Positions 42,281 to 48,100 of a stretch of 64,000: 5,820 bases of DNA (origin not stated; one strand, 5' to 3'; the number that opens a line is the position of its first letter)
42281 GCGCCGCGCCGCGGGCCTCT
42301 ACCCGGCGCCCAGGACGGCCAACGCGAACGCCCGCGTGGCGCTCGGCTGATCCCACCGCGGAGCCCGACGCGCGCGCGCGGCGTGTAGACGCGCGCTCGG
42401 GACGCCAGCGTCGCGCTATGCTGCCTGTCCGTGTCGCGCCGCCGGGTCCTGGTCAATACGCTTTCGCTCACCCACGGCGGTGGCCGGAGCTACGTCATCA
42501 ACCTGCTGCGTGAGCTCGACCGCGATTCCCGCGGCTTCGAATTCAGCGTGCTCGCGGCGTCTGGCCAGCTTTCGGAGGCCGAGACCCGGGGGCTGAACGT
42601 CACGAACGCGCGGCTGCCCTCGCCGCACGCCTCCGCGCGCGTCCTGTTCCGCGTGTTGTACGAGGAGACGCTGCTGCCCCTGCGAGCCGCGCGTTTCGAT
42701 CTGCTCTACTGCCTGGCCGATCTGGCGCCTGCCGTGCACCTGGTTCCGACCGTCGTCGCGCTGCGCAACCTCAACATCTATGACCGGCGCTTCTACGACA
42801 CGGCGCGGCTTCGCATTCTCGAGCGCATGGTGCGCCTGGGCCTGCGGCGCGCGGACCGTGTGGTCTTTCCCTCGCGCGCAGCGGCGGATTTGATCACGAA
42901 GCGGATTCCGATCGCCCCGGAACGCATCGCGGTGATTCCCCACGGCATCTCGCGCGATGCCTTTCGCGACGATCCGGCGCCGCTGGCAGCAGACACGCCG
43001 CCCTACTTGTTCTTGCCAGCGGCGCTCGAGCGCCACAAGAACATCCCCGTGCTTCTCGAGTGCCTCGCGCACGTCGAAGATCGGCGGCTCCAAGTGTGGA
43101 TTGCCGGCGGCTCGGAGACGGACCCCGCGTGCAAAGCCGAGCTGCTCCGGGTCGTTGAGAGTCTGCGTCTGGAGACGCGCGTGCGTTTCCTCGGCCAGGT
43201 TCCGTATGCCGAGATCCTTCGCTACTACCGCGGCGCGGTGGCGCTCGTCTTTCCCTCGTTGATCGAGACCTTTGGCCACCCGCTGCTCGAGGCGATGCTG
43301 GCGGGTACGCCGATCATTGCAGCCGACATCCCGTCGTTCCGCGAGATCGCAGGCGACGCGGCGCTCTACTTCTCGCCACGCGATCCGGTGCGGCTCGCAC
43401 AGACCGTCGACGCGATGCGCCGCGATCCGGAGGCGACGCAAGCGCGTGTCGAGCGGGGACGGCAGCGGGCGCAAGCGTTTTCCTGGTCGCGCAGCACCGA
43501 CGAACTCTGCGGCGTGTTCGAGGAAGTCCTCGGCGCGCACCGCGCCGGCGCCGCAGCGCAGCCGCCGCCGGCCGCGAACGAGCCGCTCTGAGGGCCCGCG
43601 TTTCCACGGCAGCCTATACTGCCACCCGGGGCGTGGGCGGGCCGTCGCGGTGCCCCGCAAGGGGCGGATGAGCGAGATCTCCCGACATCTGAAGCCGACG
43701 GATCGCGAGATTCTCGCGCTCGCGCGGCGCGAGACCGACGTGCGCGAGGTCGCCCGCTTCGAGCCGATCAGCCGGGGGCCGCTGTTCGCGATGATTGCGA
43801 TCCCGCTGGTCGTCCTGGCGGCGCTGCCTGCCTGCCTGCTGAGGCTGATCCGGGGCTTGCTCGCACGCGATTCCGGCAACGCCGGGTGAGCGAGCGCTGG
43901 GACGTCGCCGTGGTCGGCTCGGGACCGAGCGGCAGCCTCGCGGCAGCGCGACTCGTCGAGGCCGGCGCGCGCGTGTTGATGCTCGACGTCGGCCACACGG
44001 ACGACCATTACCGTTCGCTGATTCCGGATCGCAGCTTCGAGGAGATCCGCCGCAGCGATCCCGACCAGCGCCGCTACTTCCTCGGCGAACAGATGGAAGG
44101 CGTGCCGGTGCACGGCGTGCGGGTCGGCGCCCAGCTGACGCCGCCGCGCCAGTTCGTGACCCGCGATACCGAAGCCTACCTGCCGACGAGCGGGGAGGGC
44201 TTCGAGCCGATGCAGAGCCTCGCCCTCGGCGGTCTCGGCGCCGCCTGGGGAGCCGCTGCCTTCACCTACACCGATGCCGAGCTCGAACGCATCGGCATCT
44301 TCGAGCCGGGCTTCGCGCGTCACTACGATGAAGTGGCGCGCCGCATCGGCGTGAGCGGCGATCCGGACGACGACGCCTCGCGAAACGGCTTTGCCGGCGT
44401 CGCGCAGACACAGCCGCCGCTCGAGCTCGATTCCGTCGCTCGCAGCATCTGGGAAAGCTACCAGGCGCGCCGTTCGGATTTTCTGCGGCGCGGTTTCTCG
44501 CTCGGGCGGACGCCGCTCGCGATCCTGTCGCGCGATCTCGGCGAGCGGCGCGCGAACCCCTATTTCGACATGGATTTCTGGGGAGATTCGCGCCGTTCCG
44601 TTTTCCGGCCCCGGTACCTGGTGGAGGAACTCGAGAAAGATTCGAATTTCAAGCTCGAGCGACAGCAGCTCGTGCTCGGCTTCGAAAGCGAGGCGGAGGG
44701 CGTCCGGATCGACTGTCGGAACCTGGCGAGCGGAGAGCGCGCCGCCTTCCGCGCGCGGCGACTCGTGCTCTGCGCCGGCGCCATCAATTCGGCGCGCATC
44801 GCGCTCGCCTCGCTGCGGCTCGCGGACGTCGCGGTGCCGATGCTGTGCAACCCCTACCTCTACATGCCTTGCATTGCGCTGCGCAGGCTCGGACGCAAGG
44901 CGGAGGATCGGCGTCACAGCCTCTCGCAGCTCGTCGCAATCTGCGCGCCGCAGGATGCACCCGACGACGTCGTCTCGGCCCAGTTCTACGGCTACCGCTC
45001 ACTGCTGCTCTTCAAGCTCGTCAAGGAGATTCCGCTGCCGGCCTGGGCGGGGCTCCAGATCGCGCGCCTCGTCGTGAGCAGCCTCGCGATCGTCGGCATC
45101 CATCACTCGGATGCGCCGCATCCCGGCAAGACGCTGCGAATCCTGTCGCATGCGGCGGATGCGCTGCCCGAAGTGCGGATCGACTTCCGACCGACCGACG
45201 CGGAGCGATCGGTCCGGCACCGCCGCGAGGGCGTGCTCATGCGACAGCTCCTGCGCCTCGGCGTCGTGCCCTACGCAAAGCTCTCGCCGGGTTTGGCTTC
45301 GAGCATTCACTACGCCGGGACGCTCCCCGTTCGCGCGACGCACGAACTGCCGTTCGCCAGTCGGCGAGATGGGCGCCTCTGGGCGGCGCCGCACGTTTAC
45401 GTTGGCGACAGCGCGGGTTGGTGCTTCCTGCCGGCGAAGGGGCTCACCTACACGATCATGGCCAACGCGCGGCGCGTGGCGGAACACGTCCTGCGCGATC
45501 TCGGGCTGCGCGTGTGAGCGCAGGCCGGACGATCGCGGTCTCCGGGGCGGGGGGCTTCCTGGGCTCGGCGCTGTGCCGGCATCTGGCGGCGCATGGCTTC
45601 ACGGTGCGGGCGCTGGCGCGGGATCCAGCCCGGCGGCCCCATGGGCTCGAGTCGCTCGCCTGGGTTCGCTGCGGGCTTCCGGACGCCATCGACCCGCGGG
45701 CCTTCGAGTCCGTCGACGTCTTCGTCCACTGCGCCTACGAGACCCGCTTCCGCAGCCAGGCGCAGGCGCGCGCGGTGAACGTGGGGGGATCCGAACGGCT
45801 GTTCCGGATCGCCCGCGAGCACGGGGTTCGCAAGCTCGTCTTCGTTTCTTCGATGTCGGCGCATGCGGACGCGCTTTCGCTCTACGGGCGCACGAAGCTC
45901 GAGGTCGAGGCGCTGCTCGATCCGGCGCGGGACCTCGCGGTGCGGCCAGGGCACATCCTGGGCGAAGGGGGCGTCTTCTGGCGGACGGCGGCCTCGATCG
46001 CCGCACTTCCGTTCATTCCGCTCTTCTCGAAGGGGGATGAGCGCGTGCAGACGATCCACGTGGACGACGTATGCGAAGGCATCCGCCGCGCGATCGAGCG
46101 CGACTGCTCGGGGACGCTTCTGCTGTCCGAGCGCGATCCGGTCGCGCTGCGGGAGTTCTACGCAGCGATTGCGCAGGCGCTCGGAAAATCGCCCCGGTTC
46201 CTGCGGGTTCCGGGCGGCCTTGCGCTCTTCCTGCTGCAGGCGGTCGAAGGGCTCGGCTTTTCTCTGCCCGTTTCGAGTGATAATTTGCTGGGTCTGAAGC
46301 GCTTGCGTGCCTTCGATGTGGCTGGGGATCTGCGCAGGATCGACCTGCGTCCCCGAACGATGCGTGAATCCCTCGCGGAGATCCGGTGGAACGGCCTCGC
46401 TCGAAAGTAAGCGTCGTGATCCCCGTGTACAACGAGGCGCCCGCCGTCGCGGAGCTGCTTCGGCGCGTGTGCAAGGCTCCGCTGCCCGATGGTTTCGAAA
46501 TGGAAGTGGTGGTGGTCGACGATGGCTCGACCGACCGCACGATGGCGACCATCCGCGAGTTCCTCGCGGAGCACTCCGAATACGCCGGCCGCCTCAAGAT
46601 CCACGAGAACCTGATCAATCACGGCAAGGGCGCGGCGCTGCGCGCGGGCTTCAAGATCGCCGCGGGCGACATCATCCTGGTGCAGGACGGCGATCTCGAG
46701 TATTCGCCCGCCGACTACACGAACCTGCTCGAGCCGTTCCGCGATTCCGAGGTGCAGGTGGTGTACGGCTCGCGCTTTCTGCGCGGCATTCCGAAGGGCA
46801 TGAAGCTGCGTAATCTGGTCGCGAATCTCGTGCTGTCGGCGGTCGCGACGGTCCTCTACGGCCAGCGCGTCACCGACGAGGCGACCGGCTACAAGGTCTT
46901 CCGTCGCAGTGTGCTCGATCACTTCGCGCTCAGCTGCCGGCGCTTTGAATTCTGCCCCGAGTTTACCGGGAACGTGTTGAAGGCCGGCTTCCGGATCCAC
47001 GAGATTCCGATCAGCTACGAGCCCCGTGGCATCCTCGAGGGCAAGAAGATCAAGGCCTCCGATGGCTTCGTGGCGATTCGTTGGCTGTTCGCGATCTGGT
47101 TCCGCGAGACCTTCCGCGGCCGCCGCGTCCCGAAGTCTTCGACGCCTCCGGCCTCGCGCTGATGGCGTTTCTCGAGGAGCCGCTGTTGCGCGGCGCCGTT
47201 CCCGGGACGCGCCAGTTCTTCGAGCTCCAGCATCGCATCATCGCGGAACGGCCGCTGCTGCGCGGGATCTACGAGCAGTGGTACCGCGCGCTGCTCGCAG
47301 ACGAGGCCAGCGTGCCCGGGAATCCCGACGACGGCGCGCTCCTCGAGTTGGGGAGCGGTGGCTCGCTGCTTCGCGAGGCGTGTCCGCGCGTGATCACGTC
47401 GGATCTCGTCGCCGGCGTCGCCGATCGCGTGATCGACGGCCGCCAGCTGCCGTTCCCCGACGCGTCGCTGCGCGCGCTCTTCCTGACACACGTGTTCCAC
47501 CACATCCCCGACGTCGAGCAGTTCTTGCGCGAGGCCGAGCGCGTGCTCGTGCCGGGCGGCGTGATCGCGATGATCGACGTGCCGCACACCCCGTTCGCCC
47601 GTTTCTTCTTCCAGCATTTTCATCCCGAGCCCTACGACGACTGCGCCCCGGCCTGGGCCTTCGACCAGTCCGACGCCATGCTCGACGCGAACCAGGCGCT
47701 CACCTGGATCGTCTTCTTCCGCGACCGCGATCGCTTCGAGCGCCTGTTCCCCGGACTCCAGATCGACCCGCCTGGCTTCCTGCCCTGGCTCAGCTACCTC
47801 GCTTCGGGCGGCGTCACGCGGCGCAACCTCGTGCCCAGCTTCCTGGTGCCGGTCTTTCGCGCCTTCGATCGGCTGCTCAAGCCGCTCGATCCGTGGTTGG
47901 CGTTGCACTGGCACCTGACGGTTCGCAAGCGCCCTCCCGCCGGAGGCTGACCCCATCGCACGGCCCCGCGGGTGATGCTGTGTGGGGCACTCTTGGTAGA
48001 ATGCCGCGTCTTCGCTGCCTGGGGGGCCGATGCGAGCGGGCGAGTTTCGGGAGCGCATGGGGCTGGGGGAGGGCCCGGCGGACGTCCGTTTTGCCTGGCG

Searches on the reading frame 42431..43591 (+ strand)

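Call 15: search_protein_families(library=ncbifam, proteins=[window:42431-43591:+], max_evalue=0.001)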
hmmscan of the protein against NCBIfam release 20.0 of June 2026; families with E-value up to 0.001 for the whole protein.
window:42431-43591:+ (386 aa): 25 families
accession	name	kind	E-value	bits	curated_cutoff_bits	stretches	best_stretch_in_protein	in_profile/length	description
TIGR03449.1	mycothiol_MshA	equivalog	3.3e-22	79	462.5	1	100-366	127-403/406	D-inositol-3-phosphate glycosyltransferase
NF041876.1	EPS_EpsE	equivalog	8.7e-22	77.9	400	1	142-357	163-387/389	exopolysaccharide biosynthesis GT4 family glycosyltransferase EpsE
TIGR04047.1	MSMEG_0565_glyc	hypoth_equivalog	2.2e-20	73.1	259.85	1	135-358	133-366/373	MSMEG_0565 family glycosyltransferase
NF038229.1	Glyco4_Geo_Pelo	equivalog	7.1e-20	71.3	400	1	103-367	78-337/338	GPMC system family 4 glycosyltransferase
NF041010.1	glycosy_Agl16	equivalog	2.1e-16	59.8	575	1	127-364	120-349/352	glycosylation protein Agl16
TIGR02149.1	glgA_Coryne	subfamily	1.6e-15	57.1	302.4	1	133-367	137-391/391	glycogen synthase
NF038295.1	EPS_HpsP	equivalog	6.3e-13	48.5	550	1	137-366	151-387/388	hormogonium polysaccharide biosynthesis glycosyltransferase HpsP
TIGR04063.1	stp3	hypoth_equivalog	1e-12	47.6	442.05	1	126-367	143-396/397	TIGR04063 family PEP-CTERM/XrtA system glycosyltransferase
NF038255.1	exopoly_VpsD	equivalog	3.4e-12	45.9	300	1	195-305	208-319/381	VpsD family glycosyltransferase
NF038011.1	PelF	equivalog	3.9e-12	46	100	1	161-306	277-421/489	GT4 family glycosyltransferase PelF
NF053787.1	GlcN_PG_synth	equivalog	1.5e-11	43.8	480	1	130-367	133-360/361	N-acetylglucosaminyl phosphatidylglycerol synthase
TIGR04348.1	TIGR04348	equivalog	2.3e-11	43.3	300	1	229-360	176-305/310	selenoneine biosynthesis selenosugar synthase SenB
TIGR03088.1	stp2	hypoth_equivalog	2.5e-11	43.3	409.05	1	145-367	141-374/374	TIGR03088 family PEP-CTERM/XrtA system glycosyltransferase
TIGR03999.1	thiol_BshA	equivalog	4.2e-09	35.8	273.7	1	130-365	134-372/375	N-acetyl-alpha-D-glucosaminyl L-malate synthase BshA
NF038298.1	EPS_HpsO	equivalog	2e-08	33.4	575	1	202-348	213-368/388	hormogonium polysaccharide biosynthesis glycosyltransferase HpsO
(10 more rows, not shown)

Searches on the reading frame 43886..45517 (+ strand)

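Call 15: search_protein_families(library=ncbifam, proteins=[window:43886-45517:+], max_evalue=0.001)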
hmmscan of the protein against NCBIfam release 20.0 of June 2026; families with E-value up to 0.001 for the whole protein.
window:43886-45517:+ (543 aa): 9 families
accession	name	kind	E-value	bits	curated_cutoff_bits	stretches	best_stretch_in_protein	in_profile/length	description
TIGR02462.1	pyranose_ox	equivalog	1.5e-06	27.4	544.9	1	6-42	2-38/548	pyranose oxidase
TIGR02032.1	GG-red-SF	subfamily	3e-06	27.1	158.8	1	5-34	1-30/297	geranylgeranyl reductase family protein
NF004780.0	PRK06126.1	subfamily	3e-06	25.8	445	0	4-56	8-62/552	hypothetical protein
TIGR03970.1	mycofact_MftG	equivalog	7.7e-06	25.1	387.45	0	253-309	208-263/487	mycofactocin dehydrogenase MftG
NF004829.0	PRK06183.1-3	subfamily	8.4e-06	24.8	390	1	3-34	7-38/520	bifunctional 3-(3-hydroxy-phenyl)propionate/3-hydroxycinnamic acid hydroxylase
NF002550.0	PRK02106.1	subfamily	3.2e-05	22.6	605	0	2-41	3-43/563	choline dehydrogenase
NF008425.0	PRK11259.1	equivalog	3.3e-05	23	257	0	2-35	2-35/377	N-methyl-L-tryptophan oxidase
NF038210.1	GMC_mycofac_3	equivalog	3.9e-05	22.7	300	0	7-39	1-33/418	mycofactocin system GMC family oxidoreductase MftG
NF049967.1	QhpG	equivalog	0.00077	18.5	240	0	7-44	1-38/423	flavin-dependent monooxygenase QhpG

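Call 57: search_protein_families(library=pfam, proteins=[window:43886-45517:+], max_evalue=0.001)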
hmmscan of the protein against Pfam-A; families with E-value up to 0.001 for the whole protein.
window:43886-45517:+ (543 aa): 3 families
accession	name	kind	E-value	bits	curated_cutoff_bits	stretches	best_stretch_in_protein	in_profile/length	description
PF01494.25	FAD_binding_3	-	1.6e-08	34.6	22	1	5-35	2-32/349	FAD binding domain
PF00890.30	FAD_binding_2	-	0.00014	21.7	20.4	0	6-34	1-29/414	FAD binding domain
PF13450.12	NAD_binding_8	-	0.00015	22.4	21.9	1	9-36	1-28/68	NAD(P)-binding Rossmann-like domain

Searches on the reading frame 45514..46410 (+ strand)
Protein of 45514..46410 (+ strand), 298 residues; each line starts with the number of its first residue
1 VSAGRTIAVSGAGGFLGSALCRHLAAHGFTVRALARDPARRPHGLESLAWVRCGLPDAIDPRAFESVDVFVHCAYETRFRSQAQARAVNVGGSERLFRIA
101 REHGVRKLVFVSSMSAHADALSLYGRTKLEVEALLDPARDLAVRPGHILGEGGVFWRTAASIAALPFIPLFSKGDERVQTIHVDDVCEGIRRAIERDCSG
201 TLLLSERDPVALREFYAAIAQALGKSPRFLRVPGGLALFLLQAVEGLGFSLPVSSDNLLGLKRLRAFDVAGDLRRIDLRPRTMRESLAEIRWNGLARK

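Call 15: search_protein_families(library=ncbifam, proteins=[window:45514-46410:+], max_evalue=0.001)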
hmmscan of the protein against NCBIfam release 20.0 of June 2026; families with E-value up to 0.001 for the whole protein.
window:45514-46410:+ (298 aa): 14 families
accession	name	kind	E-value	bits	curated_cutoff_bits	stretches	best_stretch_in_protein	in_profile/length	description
TIGR03466.1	HpnA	hypoth_equivalog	7.7e-18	64.4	367.65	1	8-116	4-116/327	hopanoid-associated sugar epimerase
NF042422.1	oxyalk_red_OleD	equivalog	3.8e-15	56.1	580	1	7-127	3-125/329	2-alkyl-3-oxoalkanoate reductase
TIGR01777.1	yfcH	hypoth_equivalog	4.3e-14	52.8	207.35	2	138-236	155-253/292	TIGR01777 family oxidoreductase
NF004520.0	PRK05865.1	equivalog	8.9e-14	50.3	1509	1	7-222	3-201/854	sugar epimerase family protein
NF042423.1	oxyalk_red_Shew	equivalog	1.8e-11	43.7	580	1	6-115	10-120/331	2-alkyl-3-oxoalkanoate reductase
TIGR01746.1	Thioester-redct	subfamily_domain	4.9e-10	39.2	213.35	1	52-221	74-279/371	thioester reductase domain-containing protein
NF058621.1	DiazavRedAvaA7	equivalog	1.6e-09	37.9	400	1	7-114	3-115/304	3-diazoavenalumate denitrifying reductase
NF050030.1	thlkprotThyD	equivalog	6.2e-08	32.2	400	0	139-238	166-263/305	thylakoid membrane protein ThyD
NF052578.1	StrlDmthSdmBMthl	equivalog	6.1e-07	29.5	600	1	6-116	2-116/328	sterol demethylase protein SdmB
NF041293.1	G6PDh_Azf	equivalog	1.6e-06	27.7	400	1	6-116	4-118/252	NAD-dependent glucose-6-phosphate dehydrogenase Azf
TIGR01214.1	rmlD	equivalog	0.00011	21.5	224.05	1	6-112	1-99/285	dTDP-4-dehydrorhamnose reductase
NF009035.0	PRK12367.1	equivalog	0.0008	18.6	266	1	3-74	13-89/249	short chain dehydrogenase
TIGR01179.1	galE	equivalog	0.00083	18.3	262.3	0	7-130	2-151/332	UDP-glucose 4-epimerase GalE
TIGR04180.1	EDH_00030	hypoth_equivalog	0.0009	18.4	475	0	8-44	2-38/297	NAD-dependent 4,6-dehydratase LegB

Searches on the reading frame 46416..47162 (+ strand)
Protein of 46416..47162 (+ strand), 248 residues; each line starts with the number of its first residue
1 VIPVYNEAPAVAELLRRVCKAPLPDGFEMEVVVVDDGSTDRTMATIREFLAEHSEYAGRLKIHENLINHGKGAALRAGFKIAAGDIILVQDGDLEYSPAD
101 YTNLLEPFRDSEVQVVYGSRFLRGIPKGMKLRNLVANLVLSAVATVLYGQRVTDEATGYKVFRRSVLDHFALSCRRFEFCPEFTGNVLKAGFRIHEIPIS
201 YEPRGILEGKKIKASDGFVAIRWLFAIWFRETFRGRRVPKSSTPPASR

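Call 15: search_protein_families(library=ncbifam, proteins=[window:46416-47162:+], max_evalue=0.001)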
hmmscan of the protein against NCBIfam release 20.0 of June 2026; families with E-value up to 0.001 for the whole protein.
window:46416-47162:+ (248 aa): 15 families
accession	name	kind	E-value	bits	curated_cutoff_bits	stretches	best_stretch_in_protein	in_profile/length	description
TIGR04182.1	glyco_TIGR04182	equivalog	7.8e-28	97.7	325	1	1-221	5-211/293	S-layer glycoprotein N-glycosyltransferase AglJ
NF047588.1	GlcsyltransPgfSStrep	equivalog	1.5e-15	57.2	500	1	1-170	6-167/308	glycosyltransferase PgfS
NF058614.1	PPMAGASynPpgS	equivalog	2e-15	56.8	370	1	1-199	5-194/226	polyprenyl-phospho-N-acetylgalactosaminyl synthase PpgS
NF007986.1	PRK10714.1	equivalog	3.8e-15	55.7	529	1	1-185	11-187/316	undecaprenyl-phosphate 4-deoxy-4-formamido-L-arabinose transferase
NF041391.1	DPhHxTase_Halo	equivalog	4e-15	55.4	375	1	4-204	3-186/213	dolichyl-phosphate hexose transferase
TIGR03937.1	PgaC_IcaA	equivalog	2e-12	46.8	422.3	1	1-110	50-152/407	poly-beta-1,6-N-acetyl-D-glucosamine synthase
NF041875.1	EPS_EpsD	equivalog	4.8e-12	45.9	370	1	2-118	5-114/325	exopolysaccharide biosynthesis glycosyltransferase EpsD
NF010496.0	PRK13915.1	equivalog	1.1e-10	41.1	262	1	2-118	37-153/307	glucosyl-3-phosphoglycerate synthase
NF007482.0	PRK10073.1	equivalog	1.2e-08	34.4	423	1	2-114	12-116/334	glycosyltransferase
TIGR04283.1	glyco_like_mftF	equivalog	1.4e-08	34.6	182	1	2-109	5-97/221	TIGR04283 family arsenosugar biosynthesis glycosyltransferase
TIGR03965.1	mycofact_glyco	equivalog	9.5e-08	31.3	280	1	2-118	80-189/467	mycofactocin biosynthesis glycosyltransferase MftF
TIGR04242.1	nodulat_NodC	equivalog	2e-06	27.1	550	1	1-118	53-166/395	chitooligosaccharide synthase NodC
NF038302.1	EPS_HpsE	equivalog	3e-06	26.4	300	1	2-93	7-96/307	hormogonium polysaccharide biosynthesis glycosyltransferase HpsE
NF053739.1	GlytfEpsEBac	equivalog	3.9e-06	26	450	1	4-93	9-92/265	glycosyltransferase EpsE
TIGR03469.1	HpnB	hypoth_equivalog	1.4e-05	24.3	379.25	1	2-115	50-167/386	hopene-associated glycosyltransferase HpnB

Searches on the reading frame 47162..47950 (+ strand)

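Call 15: search_protein_families(library=ncbifam, proteins=[window:47162-47950:+], max_evalue=0.001)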
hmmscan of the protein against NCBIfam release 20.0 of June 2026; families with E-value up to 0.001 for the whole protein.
window:47162-47950:+ (262 aa): 11 families
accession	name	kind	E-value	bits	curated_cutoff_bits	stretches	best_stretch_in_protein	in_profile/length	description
NF045882.1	PLipidMtase_Leg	equivalog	1.7e-07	31.2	390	1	69-153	75-161/207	phospholipid N-methyltransferase PmtA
NF045667.1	MTase_DVU1556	equivalog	2.2e-07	30.6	155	1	91-142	73-124/213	DVU_1556 family methyltransferase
NF045823.1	PthPhpthDimycoMt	equivalog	1.1e-06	28.1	300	1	91-141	120-170/256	phthiotriol/phenolphthiotriol dimycocerosates methyltransferase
NF041537.1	ArsM_AhpD_UU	exception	5.7e-06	25.4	510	1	86-139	129-182/345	arsenite methyltransferase/AhpD domain selenoprotein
NF045825.1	FAmtase_mtf2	equivalog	2.6e-05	23.6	400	1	92-141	113-162/248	fatty-acid O-methyltransferase Mtf2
TIGR01934.1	MenG_MenH_UbiE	subfamily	6.8e-05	22.3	158.35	1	92-143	96-147/223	ubiquinone/menaquinone biosynthesis methyltransferase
NF047649.1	MTase_UXPK_star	exception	7e-05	22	460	1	84-139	128-183/283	methyltransferase/UXPK-star double selenoprotein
NF001241.0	PRK00216.1-2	equivalog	0.00011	21.9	327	1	89-147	99-157/231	demethylmenaquinone methyltransferase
NF001240.0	PRK00216.1-1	equivalog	0.00034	19.7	378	1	68-139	99-170/251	bifunctional demethylmenaquinone methyltransferase/2-methoxy-6-polyprenyl-1,4-benzoquinol methylase UbiE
NF001242.0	PRK00216.1-3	equivalog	0.00058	19.3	351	1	68-138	106-176/258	bifunctional demethylmenaquinone methyltransferase/2-methoxy-6-polyprenyl-1,4-benzoquinol methylase UbiE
TIGR02752.1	MenG_heptapren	equivalog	0.00068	19.2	419.85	1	94-143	106-155/231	demethylmenaquinone methyltransferase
